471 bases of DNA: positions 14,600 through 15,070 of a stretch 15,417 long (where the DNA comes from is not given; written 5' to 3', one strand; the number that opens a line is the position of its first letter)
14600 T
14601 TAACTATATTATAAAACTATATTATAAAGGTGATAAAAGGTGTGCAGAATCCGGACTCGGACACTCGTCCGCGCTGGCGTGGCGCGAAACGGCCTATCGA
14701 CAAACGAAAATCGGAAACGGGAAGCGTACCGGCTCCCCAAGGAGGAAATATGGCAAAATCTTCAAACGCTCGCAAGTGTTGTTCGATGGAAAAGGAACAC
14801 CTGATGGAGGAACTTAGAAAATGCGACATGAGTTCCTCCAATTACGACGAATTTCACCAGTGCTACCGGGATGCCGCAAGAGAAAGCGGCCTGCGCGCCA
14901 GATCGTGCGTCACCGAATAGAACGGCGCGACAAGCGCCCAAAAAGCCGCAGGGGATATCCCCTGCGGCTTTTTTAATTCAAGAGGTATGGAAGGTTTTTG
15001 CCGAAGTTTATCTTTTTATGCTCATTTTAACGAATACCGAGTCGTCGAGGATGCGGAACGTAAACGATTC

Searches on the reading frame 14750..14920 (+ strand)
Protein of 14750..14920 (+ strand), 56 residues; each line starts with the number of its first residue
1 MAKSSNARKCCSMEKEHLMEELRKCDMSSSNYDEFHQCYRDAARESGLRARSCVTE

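Call 12: search_protein_families(library=pfam, proteins=[window:14750-14920:+], max_evalue=0.01)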
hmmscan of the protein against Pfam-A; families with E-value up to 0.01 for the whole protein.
window:14750-14920:+ (56 aa): 0 families

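Call 14: find_encoding_contigs(protein=window:14750-14920:+, flank=10000, max_places=10)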
Protein window:14750-14920:+ (56 aa): 3 contigs read that carry it; 1 place shown.
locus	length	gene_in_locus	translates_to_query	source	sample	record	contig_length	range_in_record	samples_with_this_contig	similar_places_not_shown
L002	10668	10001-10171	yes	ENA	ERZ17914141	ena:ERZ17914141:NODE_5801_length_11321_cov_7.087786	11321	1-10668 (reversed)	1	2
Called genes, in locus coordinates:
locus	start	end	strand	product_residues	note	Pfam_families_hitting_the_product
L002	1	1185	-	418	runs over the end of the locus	PF00275:EPSP_synthase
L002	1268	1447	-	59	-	-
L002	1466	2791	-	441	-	PF03916:NrfD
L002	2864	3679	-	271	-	PF00037:Fer4 (faint), PF12797:Fer4_2 (weak), PF12837:Fer4_6 (faint), PF13183:Fer4_8 (faint), PF13187:Fer4_9 (weak), PF13247:Fer4_11, PF25160:LdpA_Fe-S-bd (weak), PF12838:Fer4_7 (weak), +1 more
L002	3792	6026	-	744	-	PF04879:Molybdop_Fe4S4, PF00384:Molybdopterin, PF01568:Molydop_binding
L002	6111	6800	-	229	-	PF02085:Cytochrom_CIII (weak), PF14522:Cytochrome_C7 (faint), PF14537:Cytochrom_c3_2 (faint)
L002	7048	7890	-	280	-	PF01578:Cytochrom_C_asm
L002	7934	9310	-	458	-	PF05140:ResB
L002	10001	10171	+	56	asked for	-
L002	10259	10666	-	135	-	?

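Call 16: find_homologous_proteins(query=window:14750-14920:+, max_evalue=0.01)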
Query window:14750-14920:+ (56 aa): 5 proteins with E <= 0.01 among 5 candidates.
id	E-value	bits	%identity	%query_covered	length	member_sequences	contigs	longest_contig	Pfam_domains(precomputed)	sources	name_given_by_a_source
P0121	1.9e-21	92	100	79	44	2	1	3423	-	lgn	-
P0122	5.0e-17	78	68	89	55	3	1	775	-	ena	-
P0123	6.0e-17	78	69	96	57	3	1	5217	-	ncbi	-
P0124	1.2e-15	74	71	91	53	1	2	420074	-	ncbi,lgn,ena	ncbi:MAG: hypothetical protein WBG37_18635 [Desulfobacterales bacterium]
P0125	3.3e-15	72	64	98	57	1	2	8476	-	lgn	-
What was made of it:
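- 14739..14920 (+): SD AAGGAGG (14739-14745) and the small ORF Z (14750-14920, 56 aa). Z belongs to a conserved Cys-rich family absent from Pfam and NCBIfam. Homologues P0121-P0125 are 64-71% identical over 89-98% of Z, and P0121 is a 100%-identical truncated copy (call 16).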

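Call 20: find_encoding_contigs(protein=P0124, flank=6000, max_places=3)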
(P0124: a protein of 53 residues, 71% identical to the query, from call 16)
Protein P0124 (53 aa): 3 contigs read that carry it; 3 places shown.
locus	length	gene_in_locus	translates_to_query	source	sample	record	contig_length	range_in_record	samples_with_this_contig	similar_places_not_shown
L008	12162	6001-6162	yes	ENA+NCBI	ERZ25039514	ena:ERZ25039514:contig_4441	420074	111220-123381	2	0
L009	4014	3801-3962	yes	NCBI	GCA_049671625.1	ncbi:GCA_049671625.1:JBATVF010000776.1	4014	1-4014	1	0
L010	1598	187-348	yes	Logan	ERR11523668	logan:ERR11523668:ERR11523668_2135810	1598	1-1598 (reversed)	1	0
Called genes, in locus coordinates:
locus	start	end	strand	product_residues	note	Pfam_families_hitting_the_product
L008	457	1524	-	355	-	PF00924:MS_channel_2nd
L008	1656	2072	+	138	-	PF01894:YjbQ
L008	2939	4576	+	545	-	PF00989:PAS (weak), PF08448:PAS_4 (weak), PF13188:PAS_8 (weak), PF13426:PAS_9, PF00158:Sigma54_activat, PF14532:Sigma54_activ_2, PF07728:AAA_5, PF25601:AAA_lid_14, +3 more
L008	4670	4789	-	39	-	-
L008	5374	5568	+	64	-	-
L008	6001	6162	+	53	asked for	-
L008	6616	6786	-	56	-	-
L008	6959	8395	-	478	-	PF13396:PLDc_N (faint), PF13091:PLDc_2, PF00614:PLDc (weak)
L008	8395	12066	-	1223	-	PF00580:UvrD-helicase, PF13245:AAA_19, PF13361:UvrD_C, PF13538:UvrD_C_2 (faint)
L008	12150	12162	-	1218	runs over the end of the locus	PF04257:RecC_N, PF27451:RecC_4th, PF17946:RecC_C (weak)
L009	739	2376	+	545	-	PF00989:PAS (weak), PF08448:PAS_4 (weak), PF13188:PAS_8 (weak), PF13426:PAS_9, PF00158:Sigma54_activat, PF14532:Sigma54_activ_2, PF07728:AAA_5, PF25601:AAA_lid_14, +3 more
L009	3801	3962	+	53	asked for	-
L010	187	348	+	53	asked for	-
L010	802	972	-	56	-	-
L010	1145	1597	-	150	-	?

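Call 28: find_encoding_contigs(protein=P0123, flank=5000, max_places=3)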
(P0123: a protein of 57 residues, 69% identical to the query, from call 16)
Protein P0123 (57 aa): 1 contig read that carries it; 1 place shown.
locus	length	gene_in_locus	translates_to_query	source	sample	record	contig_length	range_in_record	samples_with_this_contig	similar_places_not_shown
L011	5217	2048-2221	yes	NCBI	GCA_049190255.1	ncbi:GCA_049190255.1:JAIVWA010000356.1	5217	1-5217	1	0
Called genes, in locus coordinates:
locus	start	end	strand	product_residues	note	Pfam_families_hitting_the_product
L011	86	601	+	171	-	PF02915:Rubrerythrin, PF21349:RUBY_RBDX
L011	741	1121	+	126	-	-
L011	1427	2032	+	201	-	PF00081:Sod_Fe_N, PF02777:Sod_Fe_C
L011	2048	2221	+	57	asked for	-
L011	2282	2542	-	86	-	-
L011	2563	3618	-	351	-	PF00579:tRNA-synt_1b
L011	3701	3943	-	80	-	-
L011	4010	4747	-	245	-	PF00106:adh_short, PF08659:KR, PF13561:adh_short_C2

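Call 29: find_encoding_contigs(protein=P0125, flank=5000, max_places=3)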
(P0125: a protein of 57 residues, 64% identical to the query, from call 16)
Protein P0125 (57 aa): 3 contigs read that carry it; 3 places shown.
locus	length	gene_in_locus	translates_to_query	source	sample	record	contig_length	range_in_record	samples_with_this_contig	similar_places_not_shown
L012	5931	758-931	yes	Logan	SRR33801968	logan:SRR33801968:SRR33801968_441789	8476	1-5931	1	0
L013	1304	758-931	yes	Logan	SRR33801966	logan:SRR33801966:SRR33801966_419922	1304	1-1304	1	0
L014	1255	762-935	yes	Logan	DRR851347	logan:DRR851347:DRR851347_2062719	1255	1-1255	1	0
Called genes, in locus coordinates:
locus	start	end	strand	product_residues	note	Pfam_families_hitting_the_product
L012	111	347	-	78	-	-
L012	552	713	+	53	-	-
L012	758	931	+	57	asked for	-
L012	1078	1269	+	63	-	-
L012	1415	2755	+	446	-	-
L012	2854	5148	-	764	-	PF20969:MASE11, PF00989:PAS, PF08448:PAS_4, PF13188:PAS_8 (faint), PF13426:PAS_9 (weak), PF00512:HisKA, PF02518:HATPase_c, PF00072:Response_reg, +1 more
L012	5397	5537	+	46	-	-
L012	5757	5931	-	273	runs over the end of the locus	PF01135:PCMT (weak), PF01209:Ubie_methyltran, PF13489:Methyltransf_23, PF13847:Methyltransf_31, PF08241:Methyltransf_11, PF08242:Methyltransf_12, PF13649:Methyltransf_25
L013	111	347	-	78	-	-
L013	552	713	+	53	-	-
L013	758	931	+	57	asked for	-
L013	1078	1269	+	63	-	-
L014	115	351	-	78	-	-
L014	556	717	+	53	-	-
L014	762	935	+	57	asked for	-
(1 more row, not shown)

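Call 43: find_related_loci(query=A2, collection=genome_contigs, flank=3000)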
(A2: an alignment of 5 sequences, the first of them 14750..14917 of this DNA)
Query A2 (56 aa) in genome_contigs; peptide patterns used: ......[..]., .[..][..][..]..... (x = any residue, [..] = any of these).
28 stretches matched a pattern; 10 encode a relative of the query (tblastn E <= 1e-3); 10 distinct loci.
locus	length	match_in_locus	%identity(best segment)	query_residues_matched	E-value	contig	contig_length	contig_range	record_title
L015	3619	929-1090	70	2-55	6e-23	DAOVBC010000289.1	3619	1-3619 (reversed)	MAG TPA_asm: Deltaproteobacteria bacterium isolate CSMAG_995 CSMAG_995_k141_4870972_length_3619_cov_8.5699, whole genome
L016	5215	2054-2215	69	2-55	1e-22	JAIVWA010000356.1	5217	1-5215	MAG: Gammaproteobacteria bacterium isolate HYP3_UM_18 NODE_2646_length_5217_cov_0.741650, whole genome shotgun sequence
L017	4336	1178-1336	62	3-55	2e-21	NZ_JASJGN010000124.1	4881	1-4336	MAG: Desulfosarcina sp. isolate ChS5.bin.72 ChesSed_k141_444596, whole genome shotgun sequence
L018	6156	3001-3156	62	4-55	5e-21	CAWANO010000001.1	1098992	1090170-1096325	MAG: uncultured delta proteobacterium isolate MFD03804.bin.1.2 genome assembly, contig: contig_11813, whole genome shotg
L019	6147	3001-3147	71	2-52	2e-20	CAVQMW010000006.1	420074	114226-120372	MAG: uncultured delta proteobacterium isolate MFD03804.bin.1.81 genome assembly, contig: contig_4441, whole genome shotg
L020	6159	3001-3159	62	1-53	2e-19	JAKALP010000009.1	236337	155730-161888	MAG: Deltaproteobacteria bacterium isolate WY5.bin12 NODE_57_length_236337_cov_2.541023, whole genome shotgun sequence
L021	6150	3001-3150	64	7-56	3e-19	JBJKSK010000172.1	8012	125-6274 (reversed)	MAG: Desulfobacterales bacterium isolate Bin_80 S1Ck127_3777676_flag_1_multi_5.7524_len_8012, whole genome shotgun seque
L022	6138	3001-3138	65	9-54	1e-17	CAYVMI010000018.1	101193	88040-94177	MAG TPA_asm: uncultured Desulfobacterales bacterium isolate SRP167671_co2_52 genome assembly, contig: NODE_220_length_10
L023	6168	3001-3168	57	1-55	5e-17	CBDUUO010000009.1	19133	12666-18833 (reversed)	MAG TPA_asm: uncultured bacterium isolate SRR22302367_binner23_Refined_21 genome assembly, contig: ERZ26661968.1277, who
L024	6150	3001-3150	52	6-55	5e-14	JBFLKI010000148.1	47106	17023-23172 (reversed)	MAG: Desulfotignum sp. isolate RS4.bin17 k97_201547, whole genome shotgun sequence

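Call 48: find_encoding_contigs(protein=P0121, flank=5000, max_places=5)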
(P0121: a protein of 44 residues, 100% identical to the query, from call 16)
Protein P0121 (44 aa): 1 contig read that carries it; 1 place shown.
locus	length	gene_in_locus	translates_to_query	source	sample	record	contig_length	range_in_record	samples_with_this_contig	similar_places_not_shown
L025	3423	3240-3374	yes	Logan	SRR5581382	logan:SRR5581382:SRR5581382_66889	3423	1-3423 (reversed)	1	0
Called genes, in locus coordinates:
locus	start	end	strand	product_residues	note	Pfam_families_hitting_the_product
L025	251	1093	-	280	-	PF01578:Cytochrom_C_asm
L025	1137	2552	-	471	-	PF05140:ResB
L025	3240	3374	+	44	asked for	-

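Call 60: search_protein_families(library=ncbifam, max_evalue=0.1, proteins=[window:14750-14917:+])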
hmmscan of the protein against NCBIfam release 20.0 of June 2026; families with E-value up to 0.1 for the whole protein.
window:14750-14917:+ (56 aa): 0 families

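Call 72: predict_structure(alignment_id=A2)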
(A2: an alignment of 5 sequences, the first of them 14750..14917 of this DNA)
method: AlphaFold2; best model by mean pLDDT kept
length: 56 residues; sequences in the alignment: 5
mean_pLDDT: 83.2   pTM: 0.58
mean pLDDT of the five models: 83.2, 83.0, 82.1, 81.8, 81.3
residues with pLDDT >= 90: 18; 70-90: 32; 50-70: 6; < 50: 0
segments of 3 or more residues with pLDDT < 50: none
pLDDT, mean of each block of 10 residues (from residue 1): 67 88 85 90 89 76
secondary structure, 60 per line:
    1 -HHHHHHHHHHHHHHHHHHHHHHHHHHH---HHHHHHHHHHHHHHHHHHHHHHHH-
elements in order: H2-28 H32-55

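Call 74: fold_search(model_id=the predicted structure, library=pdb)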
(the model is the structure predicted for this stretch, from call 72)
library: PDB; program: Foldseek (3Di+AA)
matches with E <= 10: 62; with E <= 0.001: 0
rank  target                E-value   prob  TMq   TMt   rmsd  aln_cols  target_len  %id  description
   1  4jlr_C                2.8e+00  0.75  0.77  0.47   1.7        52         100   13  Crystal structure of a designed Respiratory Syncytial Virus Immunogen in complex with Motavizumab (released 2014-02-05)
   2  8d06_G                3.5e+00  0.15  0.44  0.41   6.1        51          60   14  Hallucinated C3 protein assembly HALC3_104 (released 2022-09-28)
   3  6ezn_E                3.7e+00  0.25  0.51  0.39   4.0        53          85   15  Cryo-EM structure of the yeast oligosaccharyltransferase (OST) complex (released 2018-01-17)
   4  8d06_B                3.7e+00  0.15  0.47  0.42   4.5        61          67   15  Hallucinated C3 protein assembly HALC3_104 (released 2022-09-28)
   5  7e8j_B                3.9e+00  0.15  0.47  0.18   4.1        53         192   17  Crystal structure of Proteinaceous RNase P (PRORP) from Thermococcus celer (released 2022-03-02)
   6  8d06_E                4.2e+00  0.20  0.52  0.45   4.7        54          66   15  Hallucinated C3 protein assembly HALC3_104 (released 2022-09-28)
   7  4biz_B                4.2e+00  0.18  0.50  0.17   4.3        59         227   15  Crystal structure of CpxAHDC (orthorhombic form 2) (released 2014-04-23)
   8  6gir                  4.2e+00  0.15  0.47  0.10   5.2        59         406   12  Arabidopsis thaliana cytosolic seryl-tRNA synthetase (released 2019-01-02)
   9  6dmp_MODEL_1_A        4.2e+00  0.14  0.45  0.36   5.9        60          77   18  De Novo Design of a Protein Heterodimer with Specificity Mediated by Hydrogen Bond Networks (released 2018-12-19)
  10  4lb8                  4.8e+00  0.41  0.50  0.11   1.3        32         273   22  Crystal structure of a DUF4848 family protein (BT3222) from Bacteroides thetaiotaomicron VPI-5482 at 2.49 A resolution (released 2013-07-10)
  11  9d48_B                4.8e+00  0.20  0.56  0.04   2.9        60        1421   12  Atomic model of Ketoacyl Reductase domain and 4 helical bundle of Candida albicans Fatty Acid Synthase (FAS) in comple (released 2025-08-20)
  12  4ddj                  5.1e+00  0.30  0.64  0.48   3.4        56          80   11  Crystal structure of saposin A in complex with lauryldimethylamine-N-oxide (LDAO) (released 2012-02-15)
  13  6hu4_A                5.1e+00  0.25  0.57  0.28   3.1        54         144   13  F97L Hepatitis B core protein capsid (released 2018-12-26)
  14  9mb0_B                5.1e+00  0.18  0.49  0.38   5.4        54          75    4  Cryo-EM structure of Dengue virus serotype2 THSTI/TRC/01 strain bound with J9 fab (released 2026-04-01)
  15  2gl2_B                5.1e+00  0.18  0.53  0.30   4.7        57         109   18  Crystal structure of the tetra mutant (T66G,R67G,F68G,Y69G) of bacterial adhesin FadA (released 2007-04-10)
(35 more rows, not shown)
